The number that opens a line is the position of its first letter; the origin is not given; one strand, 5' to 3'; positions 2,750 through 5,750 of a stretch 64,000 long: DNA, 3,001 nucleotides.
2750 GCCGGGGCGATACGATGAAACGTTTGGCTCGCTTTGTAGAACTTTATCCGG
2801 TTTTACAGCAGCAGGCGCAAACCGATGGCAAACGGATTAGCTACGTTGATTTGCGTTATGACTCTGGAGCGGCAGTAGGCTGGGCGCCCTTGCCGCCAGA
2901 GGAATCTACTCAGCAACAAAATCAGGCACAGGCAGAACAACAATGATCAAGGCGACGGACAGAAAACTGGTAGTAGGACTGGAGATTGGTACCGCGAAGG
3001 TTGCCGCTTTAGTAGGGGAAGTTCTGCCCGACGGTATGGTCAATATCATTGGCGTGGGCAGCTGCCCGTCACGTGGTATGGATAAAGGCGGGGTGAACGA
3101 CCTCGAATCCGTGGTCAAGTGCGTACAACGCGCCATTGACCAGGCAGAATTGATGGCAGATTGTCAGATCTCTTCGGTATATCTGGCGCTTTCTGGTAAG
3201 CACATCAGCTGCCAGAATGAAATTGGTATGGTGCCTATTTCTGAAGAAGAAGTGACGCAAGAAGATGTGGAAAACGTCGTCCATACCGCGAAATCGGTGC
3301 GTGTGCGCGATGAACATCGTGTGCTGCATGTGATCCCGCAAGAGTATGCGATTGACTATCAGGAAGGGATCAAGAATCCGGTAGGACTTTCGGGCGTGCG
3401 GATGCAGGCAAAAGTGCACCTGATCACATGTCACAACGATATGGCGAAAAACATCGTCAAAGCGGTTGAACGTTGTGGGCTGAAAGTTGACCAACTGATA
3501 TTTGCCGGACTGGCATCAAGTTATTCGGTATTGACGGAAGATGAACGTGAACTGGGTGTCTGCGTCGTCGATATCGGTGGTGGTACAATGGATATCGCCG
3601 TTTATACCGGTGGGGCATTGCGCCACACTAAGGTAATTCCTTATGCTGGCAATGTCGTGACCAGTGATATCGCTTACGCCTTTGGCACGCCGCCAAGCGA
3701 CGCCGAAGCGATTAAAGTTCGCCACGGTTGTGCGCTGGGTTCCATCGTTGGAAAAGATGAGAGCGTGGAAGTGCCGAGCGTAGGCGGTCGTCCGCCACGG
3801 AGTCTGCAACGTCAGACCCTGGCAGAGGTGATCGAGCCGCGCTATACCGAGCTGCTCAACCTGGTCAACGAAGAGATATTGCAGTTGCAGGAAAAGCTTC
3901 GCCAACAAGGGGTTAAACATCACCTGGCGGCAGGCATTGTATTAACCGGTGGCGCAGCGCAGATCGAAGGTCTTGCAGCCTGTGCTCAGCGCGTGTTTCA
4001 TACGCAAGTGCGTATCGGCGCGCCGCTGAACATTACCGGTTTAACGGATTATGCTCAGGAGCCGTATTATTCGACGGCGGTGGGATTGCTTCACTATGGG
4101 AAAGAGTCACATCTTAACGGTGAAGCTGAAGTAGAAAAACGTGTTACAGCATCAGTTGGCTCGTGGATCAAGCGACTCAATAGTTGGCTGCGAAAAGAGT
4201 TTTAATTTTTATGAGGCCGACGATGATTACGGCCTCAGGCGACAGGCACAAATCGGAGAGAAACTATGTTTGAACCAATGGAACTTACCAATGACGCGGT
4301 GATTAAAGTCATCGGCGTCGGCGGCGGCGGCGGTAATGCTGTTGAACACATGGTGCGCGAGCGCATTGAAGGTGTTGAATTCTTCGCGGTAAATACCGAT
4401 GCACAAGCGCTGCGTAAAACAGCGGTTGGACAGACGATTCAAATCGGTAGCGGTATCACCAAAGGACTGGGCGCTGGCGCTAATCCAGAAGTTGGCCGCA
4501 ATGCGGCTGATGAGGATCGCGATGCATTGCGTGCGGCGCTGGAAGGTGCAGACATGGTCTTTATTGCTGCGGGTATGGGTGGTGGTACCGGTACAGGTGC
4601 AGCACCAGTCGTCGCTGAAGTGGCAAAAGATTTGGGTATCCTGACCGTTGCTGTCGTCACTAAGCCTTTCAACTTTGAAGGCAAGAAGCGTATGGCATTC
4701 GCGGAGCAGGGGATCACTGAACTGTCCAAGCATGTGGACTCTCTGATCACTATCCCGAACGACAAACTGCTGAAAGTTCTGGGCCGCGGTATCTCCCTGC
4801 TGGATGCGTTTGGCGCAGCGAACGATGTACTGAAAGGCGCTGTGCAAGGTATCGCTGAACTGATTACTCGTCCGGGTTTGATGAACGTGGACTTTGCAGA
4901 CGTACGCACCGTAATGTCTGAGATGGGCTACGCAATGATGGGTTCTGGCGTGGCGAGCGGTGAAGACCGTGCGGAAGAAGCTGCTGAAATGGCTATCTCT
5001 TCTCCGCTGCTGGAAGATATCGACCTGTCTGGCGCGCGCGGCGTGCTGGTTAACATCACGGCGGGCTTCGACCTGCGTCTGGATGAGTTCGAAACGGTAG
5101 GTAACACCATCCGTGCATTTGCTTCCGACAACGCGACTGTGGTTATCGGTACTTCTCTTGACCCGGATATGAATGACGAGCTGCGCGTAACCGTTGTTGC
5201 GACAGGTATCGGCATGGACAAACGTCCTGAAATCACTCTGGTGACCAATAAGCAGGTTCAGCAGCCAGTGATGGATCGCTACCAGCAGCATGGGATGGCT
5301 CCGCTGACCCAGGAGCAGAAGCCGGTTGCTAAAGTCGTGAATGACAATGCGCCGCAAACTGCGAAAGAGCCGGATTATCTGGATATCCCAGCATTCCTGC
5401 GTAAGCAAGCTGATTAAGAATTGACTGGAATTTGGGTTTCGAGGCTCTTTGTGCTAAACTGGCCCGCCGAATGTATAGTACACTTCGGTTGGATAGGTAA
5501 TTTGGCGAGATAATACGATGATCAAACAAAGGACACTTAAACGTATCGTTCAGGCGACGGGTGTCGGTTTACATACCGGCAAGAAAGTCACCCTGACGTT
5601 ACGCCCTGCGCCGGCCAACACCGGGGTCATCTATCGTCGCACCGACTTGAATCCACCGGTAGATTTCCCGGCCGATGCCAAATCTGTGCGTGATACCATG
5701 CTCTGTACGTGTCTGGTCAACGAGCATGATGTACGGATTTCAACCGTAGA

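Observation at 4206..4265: Structured ftsA-ftsZ intergenic leader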

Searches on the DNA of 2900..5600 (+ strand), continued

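Call 67: search_rna_families(sources=[L005, L018], threshold=evalue, max_evalue=1)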
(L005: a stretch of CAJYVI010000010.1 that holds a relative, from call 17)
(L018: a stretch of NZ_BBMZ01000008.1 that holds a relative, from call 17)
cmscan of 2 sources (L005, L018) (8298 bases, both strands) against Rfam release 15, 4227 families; matches with E-value up to 1: 6.
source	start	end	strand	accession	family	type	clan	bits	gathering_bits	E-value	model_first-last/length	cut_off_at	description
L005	1366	1457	+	RF02797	PssrA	Gene; sRNA;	-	64.2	69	6.8e-10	1-93/93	no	Plasmid-encoded Shigella sRNA A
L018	1366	1441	+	RF02797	PssrA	Gene; sRNA;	-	63.5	69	9.7e-10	1-93/93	no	Plasmid-encoded Shigella sRNA A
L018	1206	1269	+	RF04201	MIR7510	Gene; miRNA;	-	25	93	0.23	1-79/79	no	MIR7510 microRNA precursor family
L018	1205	1268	-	RF04201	MIR7510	Gene; miRNA;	-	23.8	93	0.47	1-79/79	no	MIR7510 microRNA precursor family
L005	2166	2227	+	RF01152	sR1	Gene; snRNA; snoRNA; CD-box;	-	21.1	45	0.05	1-57/57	no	Small nucleolar RNA sR1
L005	2111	2174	+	RF01147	sR12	Gene; snRNA; snoRNA; CD-box;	-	20.6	38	0.69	1-52/52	no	Small nucleolar RNA sR12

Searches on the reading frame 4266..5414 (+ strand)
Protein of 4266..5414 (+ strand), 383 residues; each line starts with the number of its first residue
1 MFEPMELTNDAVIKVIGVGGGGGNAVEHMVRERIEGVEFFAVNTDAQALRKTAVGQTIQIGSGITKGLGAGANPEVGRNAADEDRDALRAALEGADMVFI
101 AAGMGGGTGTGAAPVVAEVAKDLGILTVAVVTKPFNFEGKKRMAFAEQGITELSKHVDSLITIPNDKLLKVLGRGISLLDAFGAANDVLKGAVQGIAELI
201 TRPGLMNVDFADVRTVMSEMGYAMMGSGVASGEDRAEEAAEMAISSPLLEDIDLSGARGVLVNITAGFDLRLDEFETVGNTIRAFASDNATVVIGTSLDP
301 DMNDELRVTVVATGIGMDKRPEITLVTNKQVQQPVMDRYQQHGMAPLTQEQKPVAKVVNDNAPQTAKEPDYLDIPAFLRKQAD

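Call 17: find_related_loci(query=window:4266-5414:+, collection=genome_contigs, flank=1500)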
Query window:4266-5414:+ (383 aa) in genome_contigs; peptide patterns used: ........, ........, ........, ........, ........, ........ (x = any residue, [..] = any of these).
600 stretches matched a pattern (row limit reached: there are more); 592 encode a relative of the query (tblastn E <= 1e-3); the best 80 are kept; 80 distinct loci.
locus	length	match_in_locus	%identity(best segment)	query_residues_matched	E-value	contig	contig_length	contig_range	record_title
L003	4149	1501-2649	99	1-383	0e+0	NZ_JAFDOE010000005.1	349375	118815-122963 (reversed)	Citrobacter sp. FP75 contig5, whole genome shotgun sequence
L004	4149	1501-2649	99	1-383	0e+0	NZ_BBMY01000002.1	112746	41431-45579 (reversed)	Escherichia albertii NBRC 107761 = DSM 17582 strain NBRC 107761, whole genome shotgun sequence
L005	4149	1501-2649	98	1-383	0e+0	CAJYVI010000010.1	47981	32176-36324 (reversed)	MAG: uncultured Pseudocitrobacter sp. isolate SP260_1_metabat2_genome_mining.39 genome assembly, contig: k127_8769, whol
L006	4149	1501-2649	98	1-383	0e+0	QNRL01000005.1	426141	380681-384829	Pseudocitrobacter faecalis strain DSM 27453 Ga0244571_105, whole genome shotgun sequence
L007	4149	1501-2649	98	1-383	0e+0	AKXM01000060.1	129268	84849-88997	Enterobacter sp. Ag1 Contig62, whole genome shotgun sequence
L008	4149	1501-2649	98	1-383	0e+0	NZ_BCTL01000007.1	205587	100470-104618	Cedecea neteri NBRC 105707 = ATCC 33855 strain NBRC 105707, whole genome shotgun sequence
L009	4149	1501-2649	98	1-383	0e+0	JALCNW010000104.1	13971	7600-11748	MAG: Enterobacter sp. isolate UW_MP_ENTER5_1 Ga0455787_00990, whole genome shotgun sequence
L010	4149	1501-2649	98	1-383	0e+0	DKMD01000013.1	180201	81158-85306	MAG TPA_asm: Pluralibacter sp. UBA7423 UBA7423_contig_71, whole genome shotgun sequence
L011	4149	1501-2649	98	1-383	0e+0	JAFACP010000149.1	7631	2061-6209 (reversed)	MAG: Proteobacteria bacterium isolate OH_SBB_50 k127_510255, whole genome shotgun sequence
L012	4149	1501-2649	97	1-383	0e+0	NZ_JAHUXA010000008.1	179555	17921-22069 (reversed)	Enterobacter sp. ENT03 NODE_8_length_179555_cov_52.528268, whole genome shotgun sequence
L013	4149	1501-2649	98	1-383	0e+0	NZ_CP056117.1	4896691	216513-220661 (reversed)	Enterobacter cloacae strain DSM 26481 chromosome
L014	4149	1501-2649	97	1-383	0e+0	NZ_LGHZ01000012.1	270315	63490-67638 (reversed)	Kluyvera genomosp. 1 strain L2 contig12, whole genome shotgun sequence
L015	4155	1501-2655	98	1-383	0e+0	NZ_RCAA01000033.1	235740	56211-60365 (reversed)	Enterobacter sp. R1(2018) NODE_107, whole genome shotgun sequence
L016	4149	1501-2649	97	1-383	0e+0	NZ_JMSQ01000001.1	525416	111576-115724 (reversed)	Siccibacter colletis strain 1383 contig001, whole genome shotgun sequence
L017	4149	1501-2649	97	1-383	0e+0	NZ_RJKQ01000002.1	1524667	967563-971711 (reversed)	Enterobacter sp. BIGb0383 Ga0304806_102, whole genome shotgun sequence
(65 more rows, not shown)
